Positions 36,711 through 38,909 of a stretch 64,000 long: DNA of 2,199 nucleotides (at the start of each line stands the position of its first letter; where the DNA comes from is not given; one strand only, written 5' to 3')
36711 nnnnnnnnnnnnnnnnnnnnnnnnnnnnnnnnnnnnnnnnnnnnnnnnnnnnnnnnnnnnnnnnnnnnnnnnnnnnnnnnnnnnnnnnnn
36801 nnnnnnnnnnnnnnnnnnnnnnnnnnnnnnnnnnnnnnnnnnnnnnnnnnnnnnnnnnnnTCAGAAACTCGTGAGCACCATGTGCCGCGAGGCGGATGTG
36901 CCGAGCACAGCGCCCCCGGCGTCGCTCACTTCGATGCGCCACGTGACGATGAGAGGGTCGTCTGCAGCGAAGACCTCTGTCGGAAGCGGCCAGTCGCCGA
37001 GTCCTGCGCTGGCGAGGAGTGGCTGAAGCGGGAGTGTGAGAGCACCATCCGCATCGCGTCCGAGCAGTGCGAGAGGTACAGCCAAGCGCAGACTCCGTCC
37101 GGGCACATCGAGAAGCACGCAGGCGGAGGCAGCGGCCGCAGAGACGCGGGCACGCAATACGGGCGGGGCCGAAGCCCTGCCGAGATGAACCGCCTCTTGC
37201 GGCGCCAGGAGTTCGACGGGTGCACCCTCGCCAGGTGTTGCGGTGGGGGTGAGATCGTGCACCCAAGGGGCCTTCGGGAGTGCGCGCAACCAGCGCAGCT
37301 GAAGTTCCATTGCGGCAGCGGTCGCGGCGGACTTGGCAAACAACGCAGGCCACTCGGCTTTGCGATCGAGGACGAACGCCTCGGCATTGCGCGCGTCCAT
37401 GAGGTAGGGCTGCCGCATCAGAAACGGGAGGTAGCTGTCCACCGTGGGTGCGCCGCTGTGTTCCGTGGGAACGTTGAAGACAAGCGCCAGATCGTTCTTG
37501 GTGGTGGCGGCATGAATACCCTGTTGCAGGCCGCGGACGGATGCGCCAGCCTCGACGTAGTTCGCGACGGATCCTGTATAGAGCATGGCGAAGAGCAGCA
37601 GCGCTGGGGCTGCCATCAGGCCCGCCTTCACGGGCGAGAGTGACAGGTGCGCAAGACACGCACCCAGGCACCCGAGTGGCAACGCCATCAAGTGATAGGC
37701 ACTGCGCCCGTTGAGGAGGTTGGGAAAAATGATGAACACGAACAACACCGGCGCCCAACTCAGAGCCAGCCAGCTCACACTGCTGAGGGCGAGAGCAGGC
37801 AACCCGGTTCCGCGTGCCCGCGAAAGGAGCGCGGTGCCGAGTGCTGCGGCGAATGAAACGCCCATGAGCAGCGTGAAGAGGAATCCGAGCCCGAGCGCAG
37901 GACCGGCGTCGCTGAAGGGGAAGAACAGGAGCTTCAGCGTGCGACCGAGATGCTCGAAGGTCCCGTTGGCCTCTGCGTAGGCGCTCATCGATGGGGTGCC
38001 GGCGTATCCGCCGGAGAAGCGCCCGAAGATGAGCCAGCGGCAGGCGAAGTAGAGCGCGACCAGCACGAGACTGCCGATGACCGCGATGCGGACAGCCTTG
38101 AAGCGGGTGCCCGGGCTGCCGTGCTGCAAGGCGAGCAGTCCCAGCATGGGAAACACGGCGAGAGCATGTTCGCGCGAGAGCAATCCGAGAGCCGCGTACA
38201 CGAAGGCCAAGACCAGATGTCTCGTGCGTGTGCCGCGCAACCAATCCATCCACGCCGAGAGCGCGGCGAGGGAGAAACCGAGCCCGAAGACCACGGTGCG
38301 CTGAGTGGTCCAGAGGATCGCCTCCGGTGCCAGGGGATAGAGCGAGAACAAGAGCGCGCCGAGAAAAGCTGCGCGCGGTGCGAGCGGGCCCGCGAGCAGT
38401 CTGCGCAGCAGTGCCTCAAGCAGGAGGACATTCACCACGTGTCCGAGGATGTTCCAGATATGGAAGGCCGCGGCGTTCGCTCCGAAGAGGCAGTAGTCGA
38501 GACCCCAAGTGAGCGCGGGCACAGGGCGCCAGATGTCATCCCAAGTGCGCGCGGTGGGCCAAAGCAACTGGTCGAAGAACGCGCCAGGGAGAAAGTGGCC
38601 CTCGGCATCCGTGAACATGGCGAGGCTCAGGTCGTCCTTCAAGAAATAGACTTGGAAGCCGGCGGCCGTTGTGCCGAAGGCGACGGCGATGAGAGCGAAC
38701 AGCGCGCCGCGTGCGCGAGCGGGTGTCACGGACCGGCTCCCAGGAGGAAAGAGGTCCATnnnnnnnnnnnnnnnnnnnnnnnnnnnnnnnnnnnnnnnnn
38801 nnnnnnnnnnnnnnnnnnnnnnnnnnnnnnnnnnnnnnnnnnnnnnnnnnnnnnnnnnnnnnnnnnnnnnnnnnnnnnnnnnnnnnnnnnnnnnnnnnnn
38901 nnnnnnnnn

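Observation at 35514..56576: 21-kb envelope-glycan locus joining a Wzm/Wzt exporter pathway to four GT-C-fold membrane transferases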

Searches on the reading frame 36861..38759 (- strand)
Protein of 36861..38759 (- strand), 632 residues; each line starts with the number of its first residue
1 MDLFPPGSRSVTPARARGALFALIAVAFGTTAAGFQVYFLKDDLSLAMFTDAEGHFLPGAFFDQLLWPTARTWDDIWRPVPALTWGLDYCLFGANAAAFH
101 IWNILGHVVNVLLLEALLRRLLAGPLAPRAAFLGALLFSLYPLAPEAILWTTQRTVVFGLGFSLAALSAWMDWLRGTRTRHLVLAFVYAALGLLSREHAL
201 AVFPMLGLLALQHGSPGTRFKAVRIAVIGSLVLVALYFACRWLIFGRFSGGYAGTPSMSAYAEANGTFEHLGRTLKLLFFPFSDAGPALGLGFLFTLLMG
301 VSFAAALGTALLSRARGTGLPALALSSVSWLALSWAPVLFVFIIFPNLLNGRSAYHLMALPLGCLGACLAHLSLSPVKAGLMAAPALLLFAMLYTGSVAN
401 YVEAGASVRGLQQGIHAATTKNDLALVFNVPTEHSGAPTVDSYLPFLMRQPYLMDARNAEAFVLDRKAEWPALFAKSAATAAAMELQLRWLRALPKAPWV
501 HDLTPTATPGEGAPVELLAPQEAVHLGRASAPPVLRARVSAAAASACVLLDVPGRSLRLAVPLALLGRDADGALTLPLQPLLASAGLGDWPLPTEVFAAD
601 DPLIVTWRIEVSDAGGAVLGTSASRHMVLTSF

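Call 4: search_protein_families(library=pfam, proteins=[window:36861-38759:-], max_evalue=0.01)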
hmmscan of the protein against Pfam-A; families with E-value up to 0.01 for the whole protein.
window:36861-38759:- (632 aa): 1 family
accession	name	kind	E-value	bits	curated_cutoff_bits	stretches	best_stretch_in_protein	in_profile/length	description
PF13231.12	PMT_2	-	8.3e-05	23.3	26.1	1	79-236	4-152/160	Dolichyl-phosphate-mannose-protein mannosyltransferase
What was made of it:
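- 36861..38729 (-): B: PMT-like GT-C membrane glycosyltransferase. 622 aa from GTG 38729, or 632 aa if it starts at ATG 38759. PMT_2 23.3 bits, below the 26.1 cut-off (call 4).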

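Call 8: search_protein_families(library=ncbifam, proteins=[window:36861-38759:-], max_evalue=0.001)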
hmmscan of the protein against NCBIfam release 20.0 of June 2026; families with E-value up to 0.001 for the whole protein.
window:36861-38759:- (632 aa): 0 families

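Call 18: search_solved_structures(query=window:36861-38759:-, max_evalue=1)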
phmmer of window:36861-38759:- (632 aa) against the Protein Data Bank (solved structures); distinct sequences matched with E-value up to 1: 2.
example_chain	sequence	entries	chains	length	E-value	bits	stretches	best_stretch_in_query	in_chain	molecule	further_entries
6ux2_A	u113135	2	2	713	0.29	12.9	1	314-383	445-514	Signal transducer and activator of transcription 2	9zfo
6wcz_A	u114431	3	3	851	0.35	12.6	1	314-383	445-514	Signal transducer and activator of transcription 2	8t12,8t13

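Call 37: predict_structure(alignment_id=A3)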
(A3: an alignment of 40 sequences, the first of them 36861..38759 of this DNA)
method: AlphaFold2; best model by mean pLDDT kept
length: 632 residues; sequences in the alignment: 40
mean_pLDDT: 67.1   pTM: 0.69
mean pLDDT of the five models: 67.1, 65.4, 65.1, 63.6, 63.6
residues with pLDDT >= 90: 174; 70-90: 125; 50-70: 138; < 50: 195
segments of 3 or more residues with pLDDT < 50: 1-6, 8-11, 67-71, 413-445, 450-459, 469-547, 549-560, 593-632
pLDDT, mean of each block of 10 residues (from residue 1): 46 80 93 87 74 60 51 71 89 91 95 96 92 94 78 93 97 92 97 93 93 93 96 94 82 64 81 79 58 67 72 75 91 83 58 88 92 78 69 63 59 43 40 42 48 45 51 41 44 40 33 30 37 44 44 46 55 58 67 39 31 29 25 26
secondary structure, 60 per line:
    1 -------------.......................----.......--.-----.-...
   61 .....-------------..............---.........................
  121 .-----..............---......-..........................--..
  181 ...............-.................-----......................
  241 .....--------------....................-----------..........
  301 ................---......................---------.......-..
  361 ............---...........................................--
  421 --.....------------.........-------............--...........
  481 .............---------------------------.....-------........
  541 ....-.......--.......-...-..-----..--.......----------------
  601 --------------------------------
elements in order: H14-36 H41-47 H58-65 H79-92 H96-121 H127-140 H144-149 H151-176 H179-195 H197-213 H219-245 H260-279 H291-316 H320-341 H351-357 H359-372 H376-418 H423-427 H440-448 H456-467 H470-493 H521-525 H533-544 E546-552 E555-561 H578-584
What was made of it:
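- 36861..38729 (-): AF2 membrane domain has pLDDT above 90 (call 37).
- Tried and rejected: The C-terminal half of the B model is poor (pLDDT below 50, call 37), so nothing is claimed about its fold.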

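Call 43: fold_search(model_id=the predicted structure, library=pdb)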
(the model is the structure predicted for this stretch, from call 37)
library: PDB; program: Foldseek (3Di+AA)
matches with E <= 10: 331; with E <= 0.001: 1
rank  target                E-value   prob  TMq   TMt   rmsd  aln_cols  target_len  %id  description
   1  9i5k_A                8.9e-04  1.00  0.36  0.44  11.4       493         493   14  Structure of the Chaetomium thermophilum Pmt4 homodimer (C2 symmetry) (released 2025-12-24)
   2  6ezn_F                1.1e-03  1.00  0.36  0.35  13.2       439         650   10  Cryo-EM structure of the yeast oligosaccharyltransferase (OST) complex (released 2018-01-17)
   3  8age_A                1.1e-03  1.00  0.34  0.34  12.1       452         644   10  Structure of yeast oligosaccharylransferase complex with acceptor peptide bound (released 2022-12-07)
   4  3wak                  1.2e-03  1.00  0.33  0.25  15.2       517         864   13  Crystal structure of the Archaeoglobus fulgidus oligosaccharyltransferase (O29867_ARCFU) in the apo form (released 2013-10-30)
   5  5f15                  1.6e-03  1.00  0.34  0.39   8.2       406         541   14  Crystal Structure of ArnT from Cupriavidus metallidurans bound to Undecaprenyl phosphate (released 2016-02-17)
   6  6s7t_A                1.7e-03  1.00  0.33  0.30  18.4       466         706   13  Cryo-EM structure of human oligosaccharyltransferase complex OST-B (released 2019-12-18)
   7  5ezm                  1.7e-03  1.00  0.26  0.30  18.0       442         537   16  Crystal Structure of ArnT from Cupriavidus metallidurans in the apo state (released 2016-02-17)
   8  8agc_A                3.1e-03  1.00  0.38  0.35  15.2       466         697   10  Structure of yeast oligosaccharylransferase complex with lipid-linked oligosaccharide and non-acceptor peptide bound (released 2022-12-07)
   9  8b6l_I                3.3e-03  1.00  0.34  0.32  16.9       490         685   11  Subtomogram average of the human Sec61-TRAP-OSTA-translocon (released 2022-12-07)
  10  7oci_F                3.4e-03  1.00  0.36  0.35  13.6       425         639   11  Cryo-EM structure of yeast Ost6p containing oligosaccharyltransferase complex (released 2022-02-16)
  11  5ogl_A                3.4e-03  1.00  0.35  0.32  12.5       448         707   16  Structure of bacterial oligosaccharyltransferase PglB in complex with an acceptor peptide and an lipid-linked oligosac (released 2017-10-25)
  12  6gxc_A                5.4e-03  1.00  0.34  0.31  12.6       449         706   15  Bacterial oligosaccharyltransferase PglB in complex with an inhibitory peptide and a reactive lipid-linked oligosaccha (released 2018-11-14)
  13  8agb_A                7.0e-03  1.00  0.34  0.34  12.9       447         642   11  Structure of yeast oligosaccharylransferase complex with lipid-linked oligosaccharide bound (released 2022-12-07)
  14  6c26_A                1.0e-02  1.00  0.35  0.34  12.9       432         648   10  The Cryo-EM structure of a eukaryotic oligosaccharyl transferase complex (released 2018-01-31)
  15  9i5l_A                1.6e-02  1.00  0.26  0.24   5.8       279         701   13  Structure of the Chaetomium thermophilum Pmt4 homodimer (C1 symmetry) (released 2025-12-24)
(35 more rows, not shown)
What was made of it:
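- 36861..38729 (-): Foldseek top hits are Pmt4, STT3, AglB, ArnT and PglB, all at probability 1.00 (call 43).
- Among solved structures, B is closest to the protein O-mannosyltransferase Pmt4 (call 43).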

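Call 67: search_protein_representatives(protein=window:36861-38759:-)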
Query: 632 residues. Proteins with E-value up to 0.001 (for the whole library): 14493; up to 1e-10: 343; up to 1e-30: 28. The best 150 are listed.
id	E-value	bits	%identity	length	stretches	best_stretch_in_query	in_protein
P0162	0.0e+00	1355.8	100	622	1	11-632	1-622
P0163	4.9e-146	504.3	49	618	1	17-632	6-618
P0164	7.2e-94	332.0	40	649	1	17-629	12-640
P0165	2.1e-87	310.7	40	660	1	15-628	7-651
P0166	8.2e-85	302.1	41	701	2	22-473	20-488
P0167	2.8e-84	300.3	39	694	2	16-521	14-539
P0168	5.8e-82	292.7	37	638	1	15-629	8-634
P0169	3.6e-77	276.9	41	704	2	22-457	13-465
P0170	2.0e-75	271.1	40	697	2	22-470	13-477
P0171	2.5e-72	260.9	40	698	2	30-456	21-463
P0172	5.6e-71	256.4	38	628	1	17-625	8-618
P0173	1.5e-62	228.6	37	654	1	27-629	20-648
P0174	4.8e-51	190.6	33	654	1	12-629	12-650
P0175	6.0e-51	190.3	34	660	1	6-629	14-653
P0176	6.2e-50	186.9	30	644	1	17-630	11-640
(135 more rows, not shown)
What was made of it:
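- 36861..38729 (-): 28 full-length family clusters at E<=1e-30 (call 67).
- Checked: The representative-library entry for B (P0162, 622 aa, call 67) starts at that GTG.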

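Call 68: find_encoding_contigs(protein=P0164, flank=10000, max_places=2)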
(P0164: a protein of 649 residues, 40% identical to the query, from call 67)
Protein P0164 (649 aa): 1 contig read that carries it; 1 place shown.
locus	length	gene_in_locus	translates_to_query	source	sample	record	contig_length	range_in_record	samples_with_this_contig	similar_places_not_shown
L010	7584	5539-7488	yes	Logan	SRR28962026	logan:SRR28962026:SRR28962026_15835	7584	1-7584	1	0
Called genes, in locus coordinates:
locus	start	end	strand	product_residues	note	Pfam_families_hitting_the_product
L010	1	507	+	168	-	?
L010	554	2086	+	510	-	PF07995:GSDH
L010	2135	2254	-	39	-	-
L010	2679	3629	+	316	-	PF00483:NTP_transferase, PF12804:NTP_transf_3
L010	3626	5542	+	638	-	-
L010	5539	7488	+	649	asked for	-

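Call 69: find_encoding_contigs(protein=P0165, flank=10000, max_places=2)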
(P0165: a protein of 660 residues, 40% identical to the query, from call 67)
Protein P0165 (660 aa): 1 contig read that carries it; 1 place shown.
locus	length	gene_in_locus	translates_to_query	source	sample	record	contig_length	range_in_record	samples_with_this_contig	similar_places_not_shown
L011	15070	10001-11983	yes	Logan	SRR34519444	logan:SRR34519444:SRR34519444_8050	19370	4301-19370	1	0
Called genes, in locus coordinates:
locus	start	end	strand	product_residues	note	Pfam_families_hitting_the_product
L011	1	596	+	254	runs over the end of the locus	PF01209:Ubie_methyltran (weak), PF13489:Methyltransf_23, PF07021:MetW (weak), PF13847:Methyltransf_31, PF08241:Methyltransf_11, PF08242:Methyltransf_12, PF13649:Methyltransf_25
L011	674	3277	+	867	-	PF09586:YfhO (faint)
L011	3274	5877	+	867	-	-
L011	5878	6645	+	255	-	PF00535:Glycos_transf_2, PF13641:Glyco_tranf_2_3 (weak)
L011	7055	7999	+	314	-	PF00483:NTP_transferase, PF12804:NTP_transf_3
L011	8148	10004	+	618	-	-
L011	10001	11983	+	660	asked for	-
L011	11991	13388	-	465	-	PF01266:DAO (weak), PF13450:NAD_binding_8, PF01593:Amino_oxidase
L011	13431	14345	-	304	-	PF01351:RNase_HII (faint)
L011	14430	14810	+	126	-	-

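Call 70: find_encoding_contigs(protein=P0168, flank=10000, max_places=2)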
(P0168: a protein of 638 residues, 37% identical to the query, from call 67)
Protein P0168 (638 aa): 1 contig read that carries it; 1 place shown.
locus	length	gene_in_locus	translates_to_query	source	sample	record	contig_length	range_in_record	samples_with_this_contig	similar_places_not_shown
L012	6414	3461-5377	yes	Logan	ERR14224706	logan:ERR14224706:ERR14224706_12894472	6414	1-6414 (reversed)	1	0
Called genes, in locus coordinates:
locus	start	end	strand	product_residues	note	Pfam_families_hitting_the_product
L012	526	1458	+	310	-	PF00483:NTP_transferase, PF12804:NTP_transf_3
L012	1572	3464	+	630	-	-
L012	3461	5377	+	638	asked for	-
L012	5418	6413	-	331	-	?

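Call 71: find_encoding_contigs(protein=P0174, flank=10000, max_places=2)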
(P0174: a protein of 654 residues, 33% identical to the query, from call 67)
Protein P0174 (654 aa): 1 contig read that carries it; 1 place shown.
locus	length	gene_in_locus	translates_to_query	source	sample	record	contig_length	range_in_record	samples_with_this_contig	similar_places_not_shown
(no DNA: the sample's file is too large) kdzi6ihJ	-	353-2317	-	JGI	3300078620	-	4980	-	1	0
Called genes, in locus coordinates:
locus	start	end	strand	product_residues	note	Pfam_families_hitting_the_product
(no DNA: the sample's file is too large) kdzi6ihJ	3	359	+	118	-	?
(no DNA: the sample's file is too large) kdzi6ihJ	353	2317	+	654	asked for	-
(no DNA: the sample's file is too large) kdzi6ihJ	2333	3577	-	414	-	PF06738:ThrE, PF12821:ThrE_2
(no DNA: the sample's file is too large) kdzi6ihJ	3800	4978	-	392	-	?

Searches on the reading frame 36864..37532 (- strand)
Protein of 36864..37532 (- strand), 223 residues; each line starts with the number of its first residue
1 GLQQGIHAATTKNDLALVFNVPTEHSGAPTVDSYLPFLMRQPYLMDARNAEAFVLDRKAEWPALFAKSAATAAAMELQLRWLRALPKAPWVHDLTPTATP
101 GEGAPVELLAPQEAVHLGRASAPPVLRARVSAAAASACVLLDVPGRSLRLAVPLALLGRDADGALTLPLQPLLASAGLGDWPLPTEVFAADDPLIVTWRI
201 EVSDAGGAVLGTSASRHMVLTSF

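Call 73: search_protein_families(library=pfam, proteins=[window:36864-37532:-], max_evalue=1)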
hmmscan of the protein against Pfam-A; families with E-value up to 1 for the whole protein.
window:36864-37532:- (223 aa): 0 families
